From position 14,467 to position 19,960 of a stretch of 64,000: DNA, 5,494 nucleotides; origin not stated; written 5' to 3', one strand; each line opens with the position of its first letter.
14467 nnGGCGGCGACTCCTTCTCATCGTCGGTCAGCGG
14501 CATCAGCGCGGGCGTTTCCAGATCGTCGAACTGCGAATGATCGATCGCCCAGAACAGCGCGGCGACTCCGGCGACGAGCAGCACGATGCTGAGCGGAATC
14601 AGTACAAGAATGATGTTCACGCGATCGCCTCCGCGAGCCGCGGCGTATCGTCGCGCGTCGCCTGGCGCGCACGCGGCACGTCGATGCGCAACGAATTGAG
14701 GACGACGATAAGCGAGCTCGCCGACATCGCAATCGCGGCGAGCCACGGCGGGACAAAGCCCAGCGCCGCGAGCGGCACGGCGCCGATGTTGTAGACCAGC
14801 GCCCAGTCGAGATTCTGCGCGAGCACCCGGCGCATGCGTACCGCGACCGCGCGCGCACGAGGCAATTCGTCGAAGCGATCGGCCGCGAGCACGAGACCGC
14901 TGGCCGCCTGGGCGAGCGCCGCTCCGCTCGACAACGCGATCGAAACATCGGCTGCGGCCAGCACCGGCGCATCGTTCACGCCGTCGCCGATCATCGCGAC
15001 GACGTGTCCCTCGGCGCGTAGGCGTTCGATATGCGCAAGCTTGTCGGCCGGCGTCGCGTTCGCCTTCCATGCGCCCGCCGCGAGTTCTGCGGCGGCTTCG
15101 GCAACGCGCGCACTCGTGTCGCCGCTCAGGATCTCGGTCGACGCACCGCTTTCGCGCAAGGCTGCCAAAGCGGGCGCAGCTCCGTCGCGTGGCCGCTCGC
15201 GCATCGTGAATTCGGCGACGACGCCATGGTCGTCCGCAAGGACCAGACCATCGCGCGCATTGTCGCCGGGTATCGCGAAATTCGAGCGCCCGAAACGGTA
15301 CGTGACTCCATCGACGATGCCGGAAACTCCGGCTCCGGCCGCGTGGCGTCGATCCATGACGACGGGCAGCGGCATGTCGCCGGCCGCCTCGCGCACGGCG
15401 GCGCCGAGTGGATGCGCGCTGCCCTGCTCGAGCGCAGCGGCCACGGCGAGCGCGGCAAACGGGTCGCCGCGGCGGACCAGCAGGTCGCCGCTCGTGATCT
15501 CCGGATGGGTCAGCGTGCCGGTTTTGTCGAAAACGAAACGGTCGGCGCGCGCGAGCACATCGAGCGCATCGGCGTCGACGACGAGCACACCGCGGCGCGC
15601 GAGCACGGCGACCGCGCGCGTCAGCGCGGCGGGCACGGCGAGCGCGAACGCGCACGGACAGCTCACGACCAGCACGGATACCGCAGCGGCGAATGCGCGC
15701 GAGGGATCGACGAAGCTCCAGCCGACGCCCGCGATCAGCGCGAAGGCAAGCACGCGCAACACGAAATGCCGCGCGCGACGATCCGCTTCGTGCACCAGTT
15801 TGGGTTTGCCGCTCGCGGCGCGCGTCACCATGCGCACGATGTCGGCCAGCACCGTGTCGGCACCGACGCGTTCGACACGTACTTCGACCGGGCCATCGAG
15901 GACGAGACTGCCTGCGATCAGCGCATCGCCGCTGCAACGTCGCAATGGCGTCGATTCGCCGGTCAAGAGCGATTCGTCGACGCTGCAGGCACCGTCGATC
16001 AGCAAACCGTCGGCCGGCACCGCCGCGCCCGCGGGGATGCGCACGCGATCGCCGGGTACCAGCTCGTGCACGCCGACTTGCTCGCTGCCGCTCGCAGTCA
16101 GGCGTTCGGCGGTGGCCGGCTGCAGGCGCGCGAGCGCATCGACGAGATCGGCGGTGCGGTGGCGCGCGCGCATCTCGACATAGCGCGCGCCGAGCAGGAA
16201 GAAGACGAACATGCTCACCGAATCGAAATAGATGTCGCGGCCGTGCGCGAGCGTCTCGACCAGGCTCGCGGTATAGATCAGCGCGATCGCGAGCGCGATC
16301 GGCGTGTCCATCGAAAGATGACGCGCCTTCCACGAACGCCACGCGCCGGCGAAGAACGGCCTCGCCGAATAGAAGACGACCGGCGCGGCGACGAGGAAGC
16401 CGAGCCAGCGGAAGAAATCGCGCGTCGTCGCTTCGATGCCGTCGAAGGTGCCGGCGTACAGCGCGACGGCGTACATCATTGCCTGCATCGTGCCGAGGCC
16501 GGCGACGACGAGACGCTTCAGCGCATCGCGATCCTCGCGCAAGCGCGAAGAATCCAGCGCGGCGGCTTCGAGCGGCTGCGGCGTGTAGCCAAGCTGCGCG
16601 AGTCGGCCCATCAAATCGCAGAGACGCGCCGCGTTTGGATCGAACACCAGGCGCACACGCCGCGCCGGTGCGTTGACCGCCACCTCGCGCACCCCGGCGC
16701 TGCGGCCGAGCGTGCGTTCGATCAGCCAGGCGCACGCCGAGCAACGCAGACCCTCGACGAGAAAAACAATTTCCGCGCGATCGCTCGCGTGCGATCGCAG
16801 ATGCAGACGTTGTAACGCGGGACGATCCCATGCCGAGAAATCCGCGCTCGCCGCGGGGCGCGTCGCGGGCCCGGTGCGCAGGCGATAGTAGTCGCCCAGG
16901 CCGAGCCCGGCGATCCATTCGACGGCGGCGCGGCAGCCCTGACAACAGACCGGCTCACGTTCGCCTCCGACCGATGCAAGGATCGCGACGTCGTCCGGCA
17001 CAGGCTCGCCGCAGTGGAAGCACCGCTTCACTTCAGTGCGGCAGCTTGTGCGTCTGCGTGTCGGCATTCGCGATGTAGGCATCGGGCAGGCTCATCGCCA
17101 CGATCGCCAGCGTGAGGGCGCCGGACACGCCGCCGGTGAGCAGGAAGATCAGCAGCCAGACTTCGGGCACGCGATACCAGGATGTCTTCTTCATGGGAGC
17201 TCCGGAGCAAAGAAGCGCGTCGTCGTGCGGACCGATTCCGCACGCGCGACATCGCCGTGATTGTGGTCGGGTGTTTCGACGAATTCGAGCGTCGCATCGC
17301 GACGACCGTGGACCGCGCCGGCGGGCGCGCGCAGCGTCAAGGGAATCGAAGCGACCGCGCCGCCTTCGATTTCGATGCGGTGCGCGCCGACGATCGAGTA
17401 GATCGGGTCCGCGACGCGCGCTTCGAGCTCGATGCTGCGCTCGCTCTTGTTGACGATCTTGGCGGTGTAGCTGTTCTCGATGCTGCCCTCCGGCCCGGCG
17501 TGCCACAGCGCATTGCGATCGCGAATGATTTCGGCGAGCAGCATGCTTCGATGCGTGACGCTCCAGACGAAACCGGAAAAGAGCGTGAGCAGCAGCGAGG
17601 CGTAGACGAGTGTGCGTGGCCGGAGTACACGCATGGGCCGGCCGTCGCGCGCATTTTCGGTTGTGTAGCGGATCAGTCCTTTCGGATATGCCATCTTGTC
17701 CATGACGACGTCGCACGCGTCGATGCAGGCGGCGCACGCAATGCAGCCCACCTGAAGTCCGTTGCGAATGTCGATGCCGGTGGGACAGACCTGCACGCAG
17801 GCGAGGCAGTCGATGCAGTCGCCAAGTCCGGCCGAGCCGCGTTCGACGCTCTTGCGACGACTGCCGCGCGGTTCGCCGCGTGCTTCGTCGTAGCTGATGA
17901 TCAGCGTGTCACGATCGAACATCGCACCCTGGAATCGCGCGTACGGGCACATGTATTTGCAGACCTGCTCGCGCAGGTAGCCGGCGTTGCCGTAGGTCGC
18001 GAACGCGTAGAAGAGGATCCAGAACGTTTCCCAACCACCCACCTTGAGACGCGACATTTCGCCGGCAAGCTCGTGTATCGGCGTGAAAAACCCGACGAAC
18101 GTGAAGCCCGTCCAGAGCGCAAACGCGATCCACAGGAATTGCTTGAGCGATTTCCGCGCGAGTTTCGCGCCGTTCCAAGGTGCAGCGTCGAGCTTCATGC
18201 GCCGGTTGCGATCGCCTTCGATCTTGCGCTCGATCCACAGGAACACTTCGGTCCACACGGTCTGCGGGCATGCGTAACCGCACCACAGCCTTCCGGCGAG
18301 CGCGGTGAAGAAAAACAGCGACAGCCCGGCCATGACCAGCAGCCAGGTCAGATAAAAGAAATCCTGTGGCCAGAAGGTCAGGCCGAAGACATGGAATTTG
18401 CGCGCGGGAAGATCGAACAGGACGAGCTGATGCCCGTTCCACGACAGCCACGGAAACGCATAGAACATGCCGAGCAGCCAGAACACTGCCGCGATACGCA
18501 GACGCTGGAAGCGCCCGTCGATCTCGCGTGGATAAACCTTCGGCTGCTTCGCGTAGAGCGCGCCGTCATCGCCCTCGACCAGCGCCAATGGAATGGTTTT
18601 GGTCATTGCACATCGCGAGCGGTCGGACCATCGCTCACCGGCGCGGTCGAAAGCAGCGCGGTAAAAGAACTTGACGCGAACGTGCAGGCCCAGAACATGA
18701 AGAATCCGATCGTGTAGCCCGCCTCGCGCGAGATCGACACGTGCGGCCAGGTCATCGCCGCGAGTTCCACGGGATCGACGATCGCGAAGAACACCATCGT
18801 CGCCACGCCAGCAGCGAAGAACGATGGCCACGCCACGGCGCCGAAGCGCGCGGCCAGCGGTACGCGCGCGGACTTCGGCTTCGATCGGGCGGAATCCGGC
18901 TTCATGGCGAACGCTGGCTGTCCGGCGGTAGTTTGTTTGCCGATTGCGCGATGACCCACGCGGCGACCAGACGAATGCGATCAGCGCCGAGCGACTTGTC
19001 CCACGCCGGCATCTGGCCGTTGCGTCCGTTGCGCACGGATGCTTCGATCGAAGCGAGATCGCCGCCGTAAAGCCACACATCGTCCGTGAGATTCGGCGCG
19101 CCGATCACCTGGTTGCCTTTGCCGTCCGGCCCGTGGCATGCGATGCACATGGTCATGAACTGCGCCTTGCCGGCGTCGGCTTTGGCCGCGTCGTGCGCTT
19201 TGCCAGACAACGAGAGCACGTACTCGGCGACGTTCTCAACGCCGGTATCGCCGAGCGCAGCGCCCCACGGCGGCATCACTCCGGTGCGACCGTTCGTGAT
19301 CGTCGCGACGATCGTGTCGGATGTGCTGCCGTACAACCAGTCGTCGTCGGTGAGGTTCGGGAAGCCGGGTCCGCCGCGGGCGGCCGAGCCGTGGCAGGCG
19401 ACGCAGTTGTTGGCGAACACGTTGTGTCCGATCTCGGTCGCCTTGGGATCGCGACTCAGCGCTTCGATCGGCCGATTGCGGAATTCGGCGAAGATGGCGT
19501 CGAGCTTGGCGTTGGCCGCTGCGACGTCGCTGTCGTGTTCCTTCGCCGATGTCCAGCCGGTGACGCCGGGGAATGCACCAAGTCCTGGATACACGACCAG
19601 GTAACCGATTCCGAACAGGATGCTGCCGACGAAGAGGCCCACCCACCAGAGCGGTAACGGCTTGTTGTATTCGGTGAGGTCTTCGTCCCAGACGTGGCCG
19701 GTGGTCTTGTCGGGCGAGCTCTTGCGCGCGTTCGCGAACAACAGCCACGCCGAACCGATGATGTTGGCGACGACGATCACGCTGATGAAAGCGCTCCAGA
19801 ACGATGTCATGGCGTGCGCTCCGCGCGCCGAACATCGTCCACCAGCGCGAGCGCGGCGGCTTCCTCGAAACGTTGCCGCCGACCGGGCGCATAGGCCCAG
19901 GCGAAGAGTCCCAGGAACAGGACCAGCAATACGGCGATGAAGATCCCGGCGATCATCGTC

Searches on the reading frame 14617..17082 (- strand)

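Call 35: search_protein_families(library=pfam, proteins=[window:14617-17082:-], max_evalue=0.00001)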
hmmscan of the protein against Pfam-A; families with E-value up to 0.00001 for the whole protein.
window:14617-17082:- (821 aa): 4 families
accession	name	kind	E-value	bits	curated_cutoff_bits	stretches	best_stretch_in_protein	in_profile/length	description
PF00122.25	E1-E2_ATPase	-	2.9e-49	167.5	28.1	1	320-497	2-181/181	E1-E2 ATPase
PF00702.32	Hydrolase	-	3.2e-24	86.8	26.4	1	516-712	4-191/191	haloacid dehalogenase-like hydrolase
PF12156.14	ATPase-cat_bd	-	2.5e-17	63.8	27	1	20-96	1-83/86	Putative metal-binding domain of cation transport ATPase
PF00403.32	HMA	-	3.3e-08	34.2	24.8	1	106-166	1-61/62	Heavy-metal-associated domain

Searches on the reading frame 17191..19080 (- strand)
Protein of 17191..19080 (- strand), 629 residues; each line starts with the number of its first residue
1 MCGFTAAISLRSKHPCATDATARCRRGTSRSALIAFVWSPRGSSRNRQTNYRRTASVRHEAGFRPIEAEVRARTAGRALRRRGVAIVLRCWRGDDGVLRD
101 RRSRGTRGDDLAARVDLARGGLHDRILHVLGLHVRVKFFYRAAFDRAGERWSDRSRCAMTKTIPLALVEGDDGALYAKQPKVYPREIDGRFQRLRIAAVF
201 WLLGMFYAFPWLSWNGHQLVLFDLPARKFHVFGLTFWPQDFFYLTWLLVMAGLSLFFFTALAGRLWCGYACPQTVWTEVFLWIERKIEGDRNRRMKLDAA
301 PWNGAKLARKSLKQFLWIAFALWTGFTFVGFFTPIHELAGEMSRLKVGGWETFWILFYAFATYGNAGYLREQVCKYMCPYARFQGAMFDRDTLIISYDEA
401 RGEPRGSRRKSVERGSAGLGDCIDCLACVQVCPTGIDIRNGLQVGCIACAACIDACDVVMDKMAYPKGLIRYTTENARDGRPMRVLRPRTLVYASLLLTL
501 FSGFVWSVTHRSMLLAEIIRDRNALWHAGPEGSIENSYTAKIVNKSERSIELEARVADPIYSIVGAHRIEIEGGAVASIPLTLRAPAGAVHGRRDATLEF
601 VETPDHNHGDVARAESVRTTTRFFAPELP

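Call 34: search_protein_families(library=pfam, proteins=[window:17191-19080:-], max_evalue=0.00001)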
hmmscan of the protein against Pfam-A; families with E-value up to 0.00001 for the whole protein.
window:17191-19080:- (629 aa): 6 families
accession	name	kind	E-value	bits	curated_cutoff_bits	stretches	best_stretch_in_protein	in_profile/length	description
PF13746.11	Fer4_18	-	6e-42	142.9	27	1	369-474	1-113/114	4Fe-4S dicluster domain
PF11614.14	FixG_C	-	1.1e-17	64.8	25.6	1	504-626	1-119/119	IG-like fold at C-terminal of FixG, putative oxidoreductase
PF13183.11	Fer4_8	-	2.4e-08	34.8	27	0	373-436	10-68/68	4Fe-4S dicluster domain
PF12838.12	Fer4_7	-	1.8e-07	32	27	0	374-436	8-52/52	4Fe-4S dicluster domain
PF12801.12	Fer4_5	-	3.5e-07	30.5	22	1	245-287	4-45/48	4Fe-4S binding domain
PF13187.11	Fer4_9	-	4.7e-07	30.2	27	0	374-435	8-50/52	4Fe-4S dicluster domain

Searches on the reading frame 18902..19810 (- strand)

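Call 34: search_protein_families(library=pfam, proteins=[window:18902-19810:-], max_evalue=0.00001)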
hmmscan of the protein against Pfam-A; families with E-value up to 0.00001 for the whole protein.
window:18902-19810:- (302 aa): 3 families
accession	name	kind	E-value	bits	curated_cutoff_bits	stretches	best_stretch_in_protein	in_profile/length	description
PF13442.11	Cytochrome_CBB3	-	7.1e-30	103.6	27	2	125-198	3-68/68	Cytochrome C oxidase, cbb3-type, subunit III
PF14715.11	FixP_N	-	3.8e-20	71.8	24.9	1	34-80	2-47/48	N-terminal domain of cytochrome oxidase-cbb3, FixP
PF00034.26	Cytochrom_C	-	2.9e-16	61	21.3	2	127-201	3-89/90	Cytochrome c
